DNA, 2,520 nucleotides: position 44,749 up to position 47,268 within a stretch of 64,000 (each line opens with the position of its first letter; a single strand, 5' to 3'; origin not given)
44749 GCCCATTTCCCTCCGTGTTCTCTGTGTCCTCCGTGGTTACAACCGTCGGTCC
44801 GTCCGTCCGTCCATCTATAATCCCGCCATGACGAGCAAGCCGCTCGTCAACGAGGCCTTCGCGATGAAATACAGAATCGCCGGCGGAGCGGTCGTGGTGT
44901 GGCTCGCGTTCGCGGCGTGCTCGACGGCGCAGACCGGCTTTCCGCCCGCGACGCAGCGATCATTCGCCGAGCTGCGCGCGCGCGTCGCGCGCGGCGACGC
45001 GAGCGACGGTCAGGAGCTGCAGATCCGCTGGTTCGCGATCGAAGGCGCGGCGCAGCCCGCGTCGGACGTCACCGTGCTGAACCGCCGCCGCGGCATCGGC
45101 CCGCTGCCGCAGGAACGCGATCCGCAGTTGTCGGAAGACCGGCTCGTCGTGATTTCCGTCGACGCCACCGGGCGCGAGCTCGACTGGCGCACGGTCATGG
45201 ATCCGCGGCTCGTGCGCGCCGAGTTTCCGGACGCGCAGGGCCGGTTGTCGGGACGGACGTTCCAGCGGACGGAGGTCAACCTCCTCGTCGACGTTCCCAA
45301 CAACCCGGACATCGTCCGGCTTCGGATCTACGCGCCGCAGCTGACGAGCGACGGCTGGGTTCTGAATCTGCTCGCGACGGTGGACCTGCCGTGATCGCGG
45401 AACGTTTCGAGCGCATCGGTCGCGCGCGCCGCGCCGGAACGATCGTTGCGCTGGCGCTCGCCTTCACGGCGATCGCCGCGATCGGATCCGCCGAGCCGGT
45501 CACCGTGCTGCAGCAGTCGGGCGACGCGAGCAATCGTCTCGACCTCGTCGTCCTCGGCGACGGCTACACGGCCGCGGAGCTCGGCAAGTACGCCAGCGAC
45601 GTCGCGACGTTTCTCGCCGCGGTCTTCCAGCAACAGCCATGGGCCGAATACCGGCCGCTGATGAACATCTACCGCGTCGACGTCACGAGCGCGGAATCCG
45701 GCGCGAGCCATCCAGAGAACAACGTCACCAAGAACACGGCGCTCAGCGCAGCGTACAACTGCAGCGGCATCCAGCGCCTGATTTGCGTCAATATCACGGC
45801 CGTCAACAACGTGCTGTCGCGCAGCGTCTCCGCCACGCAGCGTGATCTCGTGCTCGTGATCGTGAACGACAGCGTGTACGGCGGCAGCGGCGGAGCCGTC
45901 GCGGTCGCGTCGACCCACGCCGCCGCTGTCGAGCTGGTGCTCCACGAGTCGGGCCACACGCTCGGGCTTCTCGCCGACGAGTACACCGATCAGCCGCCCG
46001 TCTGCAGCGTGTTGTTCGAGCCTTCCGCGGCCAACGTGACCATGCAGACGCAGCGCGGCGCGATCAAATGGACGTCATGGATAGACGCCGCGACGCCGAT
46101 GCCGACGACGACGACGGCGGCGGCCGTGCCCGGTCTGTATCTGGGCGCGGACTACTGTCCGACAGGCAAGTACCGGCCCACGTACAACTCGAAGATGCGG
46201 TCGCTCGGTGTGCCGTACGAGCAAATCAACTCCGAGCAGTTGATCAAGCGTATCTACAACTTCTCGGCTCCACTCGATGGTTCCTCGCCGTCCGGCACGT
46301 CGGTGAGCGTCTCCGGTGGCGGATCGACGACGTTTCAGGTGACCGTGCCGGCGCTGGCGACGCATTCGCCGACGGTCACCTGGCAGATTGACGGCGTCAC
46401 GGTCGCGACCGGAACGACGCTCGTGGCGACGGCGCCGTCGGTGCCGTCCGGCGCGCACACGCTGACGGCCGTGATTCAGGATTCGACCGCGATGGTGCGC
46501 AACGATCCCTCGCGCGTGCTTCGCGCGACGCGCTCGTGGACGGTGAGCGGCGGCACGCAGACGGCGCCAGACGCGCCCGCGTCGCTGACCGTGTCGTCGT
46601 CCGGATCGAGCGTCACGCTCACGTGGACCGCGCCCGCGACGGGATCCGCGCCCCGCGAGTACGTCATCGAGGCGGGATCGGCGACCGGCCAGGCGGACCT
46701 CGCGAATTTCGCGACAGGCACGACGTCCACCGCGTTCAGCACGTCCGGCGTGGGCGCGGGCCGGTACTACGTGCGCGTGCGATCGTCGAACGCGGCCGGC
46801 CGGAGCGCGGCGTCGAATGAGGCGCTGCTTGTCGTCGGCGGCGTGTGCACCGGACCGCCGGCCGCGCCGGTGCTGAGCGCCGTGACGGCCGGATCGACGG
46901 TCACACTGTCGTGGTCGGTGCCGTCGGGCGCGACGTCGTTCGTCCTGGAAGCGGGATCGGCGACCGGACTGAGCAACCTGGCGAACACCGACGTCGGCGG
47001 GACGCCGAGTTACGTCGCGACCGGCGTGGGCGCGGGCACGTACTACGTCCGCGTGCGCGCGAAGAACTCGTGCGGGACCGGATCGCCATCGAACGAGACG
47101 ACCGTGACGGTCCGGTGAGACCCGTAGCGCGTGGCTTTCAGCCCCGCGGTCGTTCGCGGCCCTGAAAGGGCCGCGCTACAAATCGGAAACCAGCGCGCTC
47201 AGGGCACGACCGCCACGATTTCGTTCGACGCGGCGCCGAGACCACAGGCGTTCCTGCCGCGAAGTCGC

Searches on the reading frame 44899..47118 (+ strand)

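Call 43: search_protein_families(library=pfam, proteins=[window:44899-47118:+], max_evalue=0.00001)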
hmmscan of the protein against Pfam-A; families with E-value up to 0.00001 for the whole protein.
window:44899-47118:+ (739 aa): 2 families
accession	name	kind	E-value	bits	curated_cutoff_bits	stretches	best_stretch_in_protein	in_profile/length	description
PF09471.16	Peptidase_M64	-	3.9e-44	151.5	26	1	204-404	3-206/302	IgA Peptidase M64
PF00041.27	fn3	-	6.2e-09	36.4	25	0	558-641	1-80/84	Fibronectin type III domain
